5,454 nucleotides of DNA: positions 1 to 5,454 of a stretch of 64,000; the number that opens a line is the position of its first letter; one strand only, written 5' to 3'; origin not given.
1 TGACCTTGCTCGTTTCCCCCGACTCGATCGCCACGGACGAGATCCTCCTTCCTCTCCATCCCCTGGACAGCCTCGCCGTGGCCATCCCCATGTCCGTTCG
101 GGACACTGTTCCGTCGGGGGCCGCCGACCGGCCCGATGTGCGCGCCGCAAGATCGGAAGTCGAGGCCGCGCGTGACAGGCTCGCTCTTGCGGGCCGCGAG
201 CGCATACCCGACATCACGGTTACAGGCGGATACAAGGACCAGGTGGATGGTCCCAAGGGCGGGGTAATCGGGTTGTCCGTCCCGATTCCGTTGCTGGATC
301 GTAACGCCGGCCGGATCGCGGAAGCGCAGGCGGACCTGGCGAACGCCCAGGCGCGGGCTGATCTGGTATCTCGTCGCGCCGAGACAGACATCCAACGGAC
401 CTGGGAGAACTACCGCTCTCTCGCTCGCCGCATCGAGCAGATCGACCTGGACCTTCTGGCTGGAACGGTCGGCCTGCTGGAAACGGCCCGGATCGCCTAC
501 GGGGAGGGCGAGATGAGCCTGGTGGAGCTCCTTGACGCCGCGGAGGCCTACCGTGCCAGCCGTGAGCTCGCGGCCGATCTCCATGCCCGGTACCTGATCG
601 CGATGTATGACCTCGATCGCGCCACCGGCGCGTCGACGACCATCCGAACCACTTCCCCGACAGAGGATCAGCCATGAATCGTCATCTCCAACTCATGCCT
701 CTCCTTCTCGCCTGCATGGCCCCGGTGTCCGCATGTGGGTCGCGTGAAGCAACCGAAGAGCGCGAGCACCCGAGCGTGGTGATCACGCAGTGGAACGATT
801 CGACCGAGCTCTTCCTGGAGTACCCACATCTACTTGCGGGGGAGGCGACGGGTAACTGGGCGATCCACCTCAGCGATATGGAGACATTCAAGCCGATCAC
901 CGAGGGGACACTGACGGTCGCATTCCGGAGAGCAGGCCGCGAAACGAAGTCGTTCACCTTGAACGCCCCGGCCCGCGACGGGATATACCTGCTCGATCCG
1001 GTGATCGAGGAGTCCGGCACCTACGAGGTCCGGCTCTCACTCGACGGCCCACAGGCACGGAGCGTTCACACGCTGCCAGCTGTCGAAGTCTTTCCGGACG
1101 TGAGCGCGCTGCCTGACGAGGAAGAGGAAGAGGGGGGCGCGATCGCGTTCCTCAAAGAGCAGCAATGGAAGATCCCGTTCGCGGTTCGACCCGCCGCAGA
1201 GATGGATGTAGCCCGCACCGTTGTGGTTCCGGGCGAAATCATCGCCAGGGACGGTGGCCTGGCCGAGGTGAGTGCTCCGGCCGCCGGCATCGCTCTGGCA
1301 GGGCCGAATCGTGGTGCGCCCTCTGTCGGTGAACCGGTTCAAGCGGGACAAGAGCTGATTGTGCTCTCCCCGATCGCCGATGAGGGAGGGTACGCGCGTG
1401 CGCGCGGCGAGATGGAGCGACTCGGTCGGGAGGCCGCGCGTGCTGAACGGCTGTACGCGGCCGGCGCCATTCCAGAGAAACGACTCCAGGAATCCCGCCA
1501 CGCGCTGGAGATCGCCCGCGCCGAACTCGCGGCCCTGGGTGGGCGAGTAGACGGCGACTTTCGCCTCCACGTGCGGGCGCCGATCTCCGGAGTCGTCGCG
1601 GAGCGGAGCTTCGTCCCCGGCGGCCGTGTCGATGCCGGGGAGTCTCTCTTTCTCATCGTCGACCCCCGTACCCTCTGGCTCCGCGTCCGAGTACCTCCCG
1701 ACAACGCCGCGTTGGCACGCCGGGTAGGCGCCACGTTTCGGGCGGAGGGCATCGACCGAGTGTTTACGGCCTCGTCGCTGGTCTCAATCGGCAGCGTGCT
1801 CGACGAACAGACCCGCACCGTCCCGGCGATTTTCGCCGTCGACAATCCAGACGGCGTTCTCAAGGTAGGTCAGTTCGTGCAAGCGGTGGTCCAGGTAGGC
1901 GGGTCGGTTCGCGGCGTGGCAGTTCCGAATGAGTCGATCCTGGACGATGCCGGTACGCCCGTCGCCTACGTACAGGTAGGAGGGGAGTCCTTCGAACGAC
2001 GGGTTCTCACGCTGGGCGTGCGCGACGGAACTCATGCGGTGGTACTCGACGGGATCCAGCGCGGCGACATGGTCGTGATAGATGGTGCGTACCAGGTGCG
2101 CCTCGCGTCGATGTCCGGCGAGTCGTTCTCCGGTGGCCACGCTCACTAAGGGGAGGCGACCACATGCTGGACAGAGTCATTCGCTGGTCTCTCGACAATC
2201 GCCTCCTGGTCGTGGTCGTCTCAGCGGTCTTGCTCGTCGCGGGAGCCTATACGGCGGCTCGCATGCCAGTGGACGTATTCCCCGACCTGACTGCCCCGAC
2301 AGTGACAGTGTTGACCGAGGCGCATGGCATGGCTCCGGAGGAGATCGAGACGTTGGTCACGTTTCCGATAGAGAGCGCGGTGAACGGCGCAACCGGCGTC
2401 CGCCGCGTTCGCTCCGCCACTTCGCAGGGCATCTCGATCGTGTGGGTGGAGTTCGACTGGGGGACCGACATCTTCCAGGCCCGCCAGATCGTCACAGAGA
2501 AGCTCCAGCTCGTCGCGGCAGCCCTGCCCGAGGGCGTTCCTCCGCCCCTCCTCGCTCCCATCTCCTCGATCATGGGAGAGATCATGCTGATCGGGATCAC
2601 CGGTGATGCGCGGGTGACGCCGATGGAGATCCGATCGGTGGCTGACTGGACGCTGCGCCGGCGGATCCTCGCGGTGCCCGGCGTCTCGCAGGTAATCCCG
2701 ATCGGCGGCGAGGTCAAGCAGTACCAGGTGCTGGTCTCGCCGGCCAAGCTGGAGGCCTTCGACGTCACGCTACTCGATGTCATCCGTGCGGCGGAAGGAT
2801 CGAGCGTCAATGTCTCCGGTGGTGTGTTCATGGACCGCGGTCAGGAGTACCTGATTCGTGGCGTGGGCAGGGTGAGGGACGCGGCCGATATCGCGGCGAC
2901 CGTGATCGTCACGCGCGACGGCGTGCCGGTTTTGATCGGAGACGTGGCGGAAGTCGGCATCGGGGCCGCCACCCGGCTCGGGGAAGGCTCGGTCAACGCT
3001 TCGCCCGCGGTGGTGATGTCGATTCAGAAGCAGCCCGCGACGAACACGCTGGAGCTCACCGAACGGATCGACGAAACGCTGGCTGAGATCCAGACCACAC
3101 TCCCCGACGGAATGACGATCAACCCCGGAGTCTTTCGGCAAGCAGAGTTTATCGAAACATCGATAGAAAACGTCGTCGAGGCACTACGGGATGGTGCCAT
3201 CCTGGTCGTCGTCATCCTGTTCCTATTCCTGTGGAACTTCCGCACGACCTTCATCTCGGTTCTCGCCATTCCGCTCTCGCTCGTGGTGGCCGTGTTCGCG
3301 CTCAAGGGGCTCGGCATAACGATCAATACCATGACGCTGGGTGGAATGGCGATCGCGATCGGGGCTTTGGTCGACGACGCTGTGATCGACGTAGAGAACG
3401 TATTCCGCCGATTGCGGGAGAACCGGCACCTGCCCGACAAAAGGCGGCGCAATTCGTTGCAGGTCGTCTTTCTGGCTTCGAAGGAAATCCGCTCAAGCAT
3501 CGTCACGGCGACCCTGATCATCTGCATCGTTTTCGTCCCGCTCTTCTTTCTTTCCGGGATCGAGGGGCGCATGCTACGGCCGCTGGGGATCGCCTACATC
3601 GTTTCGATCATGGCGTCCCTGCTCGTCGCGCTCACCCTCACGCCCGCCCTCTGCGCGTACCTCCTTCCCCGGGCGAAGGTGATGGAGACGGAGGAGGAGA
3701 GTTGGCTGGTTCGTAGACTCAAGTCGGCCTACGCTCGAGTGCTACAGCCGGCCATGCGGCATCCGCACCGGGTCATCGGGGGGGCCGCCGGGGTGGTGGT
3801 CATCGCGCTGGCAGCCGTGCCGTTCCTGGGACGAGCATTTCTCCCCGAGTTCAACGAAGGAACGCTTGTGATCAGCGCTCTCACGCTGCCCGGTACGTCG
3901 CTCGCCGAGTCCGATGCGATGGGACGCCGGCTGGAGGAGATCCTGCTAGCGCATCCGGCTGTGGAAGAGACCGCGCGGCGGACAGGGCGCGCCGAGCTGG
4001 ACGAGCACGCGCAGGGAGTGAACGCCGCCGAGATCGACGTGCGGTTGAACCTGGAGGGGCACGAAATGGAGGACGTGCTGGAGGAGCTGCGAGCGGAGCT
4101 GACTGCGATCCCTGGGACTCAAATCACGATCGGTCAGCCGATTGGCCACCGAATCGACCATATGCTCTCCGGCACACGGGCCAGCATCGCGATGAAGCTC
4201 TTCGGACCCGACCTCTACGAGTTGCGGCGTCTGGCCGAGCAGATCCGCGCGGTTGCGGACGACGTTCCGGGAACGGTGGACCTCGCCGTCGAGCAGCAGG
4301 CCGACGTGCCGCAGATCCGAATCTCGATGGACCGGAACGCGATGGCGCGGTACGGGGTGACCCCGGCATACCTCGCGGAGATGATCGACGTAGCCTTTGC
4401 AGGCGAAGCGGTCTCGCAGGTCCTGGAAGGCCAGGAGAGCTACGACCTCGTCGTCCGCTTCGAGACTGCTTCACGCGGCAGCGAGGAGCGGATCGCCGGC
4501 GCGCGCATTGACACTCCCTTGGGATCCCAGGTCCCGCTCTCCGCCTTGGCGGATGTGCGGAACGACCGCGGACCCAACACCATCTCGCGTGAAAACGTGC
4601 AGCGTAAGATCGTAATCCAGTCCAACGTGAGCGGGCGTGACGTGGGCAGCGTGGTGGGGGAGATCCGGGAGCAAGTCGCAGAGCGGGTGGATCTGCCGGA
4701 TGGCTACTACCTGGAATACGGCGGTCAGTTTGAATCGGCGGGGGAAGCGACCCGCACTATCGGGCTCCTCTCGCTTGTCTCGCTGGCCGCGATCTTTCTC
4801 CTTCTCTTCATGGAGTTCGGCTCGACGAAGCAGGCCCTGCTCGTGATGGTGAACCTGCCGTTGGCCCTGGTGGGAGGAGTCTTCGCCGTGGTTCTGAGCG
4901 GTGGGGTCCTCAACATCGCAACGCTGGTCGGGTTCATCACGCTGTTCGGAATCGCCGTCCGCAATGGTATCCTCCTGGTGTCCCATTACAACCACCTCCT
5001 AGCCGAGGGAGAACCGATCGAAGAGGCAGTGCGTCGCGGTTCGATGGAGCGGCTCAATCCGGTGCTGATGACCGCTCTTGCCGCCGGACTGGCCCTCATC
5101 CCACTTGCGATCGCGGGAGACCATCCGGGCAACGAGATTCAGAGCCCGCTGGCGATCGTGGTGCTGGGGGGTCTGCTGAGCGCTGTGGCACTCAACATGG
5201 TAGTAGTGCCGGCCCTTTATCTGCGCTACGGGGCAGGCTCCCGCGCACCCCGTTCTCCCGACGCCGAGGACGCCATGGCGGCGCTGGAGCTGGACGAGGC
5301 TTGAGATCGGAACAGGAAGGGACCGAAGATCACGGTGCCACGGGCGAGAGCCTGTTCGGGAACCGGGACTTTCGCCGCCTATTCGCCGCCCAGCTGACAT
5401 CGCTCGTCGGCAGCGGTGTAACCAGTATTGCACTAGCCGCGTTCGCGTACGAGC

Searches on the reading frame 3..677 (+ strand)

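Call 83: search_protein_families(library=pfam, proteins=[window:3-677:+], max_evalue=0.000001)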
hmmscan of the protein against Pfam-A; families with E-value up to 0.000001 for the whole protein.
window:3-677:+ (224 aa): 1 family
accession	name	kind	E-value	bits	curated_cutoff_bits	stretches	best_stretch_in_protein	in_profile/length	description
PF02321.23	OEP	-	9.9e-24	84.6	22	1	40-209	9-187/187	Outer membrane efflux protein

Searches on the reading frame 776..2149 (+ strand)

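Call 83: search_protein_families(library=pfam, proteins=[window:776-2149:+], max_evalue=0.000001)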
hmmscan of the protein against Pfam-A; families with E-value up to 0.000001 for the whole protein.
window:776-2149:+ (457 aa): 2 families
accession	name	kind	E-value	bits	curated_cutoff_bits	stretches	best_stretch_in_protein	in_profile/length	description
PF13437.12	HlyD_3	-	8.1e-17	62.3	22.2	1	266-365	2-106/106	HlyD family secretion protein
PF16576.10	HlyD_D23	-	9e-17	61.5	30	1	149-368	6-214/214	Barrel-sandwich domain of CusB or HlyD membrane-fusion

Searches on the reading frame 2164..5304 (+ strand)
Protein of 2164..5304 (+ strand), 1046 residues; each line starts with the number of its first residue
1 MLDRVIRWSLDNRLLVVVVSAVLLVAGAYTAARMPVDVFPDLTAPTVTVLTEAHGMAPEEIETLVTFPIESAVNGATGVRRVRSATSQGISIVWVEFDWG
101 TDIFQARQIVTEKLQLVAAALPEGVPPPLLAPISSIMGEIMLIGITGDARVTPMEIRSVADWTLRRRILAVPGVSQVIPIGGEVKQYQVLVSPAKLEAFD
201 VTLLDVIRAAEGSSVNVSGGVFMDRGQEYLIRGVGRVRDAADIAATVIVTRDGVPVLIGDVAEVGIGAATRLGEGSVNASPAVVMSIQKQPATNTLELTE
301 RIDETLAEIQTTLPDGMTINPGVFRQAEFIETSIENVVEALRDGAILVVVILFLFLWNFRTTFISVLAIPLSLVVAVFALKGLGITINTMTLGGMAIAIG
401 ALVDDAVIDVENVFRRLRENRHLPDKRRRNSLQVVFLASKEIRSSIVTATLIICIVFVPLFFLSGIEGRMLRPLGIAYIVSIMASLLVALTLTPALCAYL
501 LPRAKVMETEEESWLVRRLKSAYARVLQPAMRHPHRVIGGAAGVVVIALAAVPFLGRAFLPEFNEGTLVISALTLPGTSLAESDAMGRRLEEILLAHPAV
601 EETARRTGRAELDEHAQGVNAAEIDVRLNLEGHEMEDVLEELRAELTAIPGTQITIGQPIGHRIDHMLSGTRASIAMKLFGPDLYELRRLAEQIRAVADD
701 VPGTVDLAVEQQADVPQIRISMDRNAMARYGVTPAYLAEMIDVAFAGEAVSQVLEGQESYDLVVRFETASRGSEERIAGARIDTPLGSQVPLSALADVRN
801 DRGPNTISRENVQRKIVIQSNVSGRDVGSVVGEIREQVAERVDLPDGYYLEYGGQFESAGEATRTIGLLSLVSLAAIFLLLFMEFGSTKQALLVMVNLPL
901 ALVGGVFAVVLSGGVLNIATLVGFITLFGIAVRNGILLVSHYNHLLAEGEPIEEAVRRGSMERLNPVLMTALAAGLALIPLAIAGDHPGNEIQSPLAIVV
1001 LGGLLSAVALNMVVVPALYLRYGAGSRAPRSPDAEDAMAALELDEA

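Call 83: search_protein_families(library=pfam, proteins=[window:2164-5304:+], max_evalue=0.000001)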
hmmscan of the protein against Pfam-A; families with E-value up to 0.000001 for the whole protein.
window:2164-5304:+ (1046 aa): 3 families
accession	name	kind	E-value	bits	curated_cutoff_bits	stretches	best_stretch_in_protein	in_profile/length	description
PF00873.25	ACR_tran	-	3.9e-284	945.6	28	1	6-1020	2-1018/1021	AcrB/AcrD/AcrF family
PF03176.21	MMPL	-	6.1e-14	52.1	20.5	1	302-504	107-306/333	MMPL family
PF02355.23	SecD_SecF_C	-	9.1e-08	32.2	20.5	0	345-492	42-178/189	Protein export membrane protein SecD/SecF, C-terminal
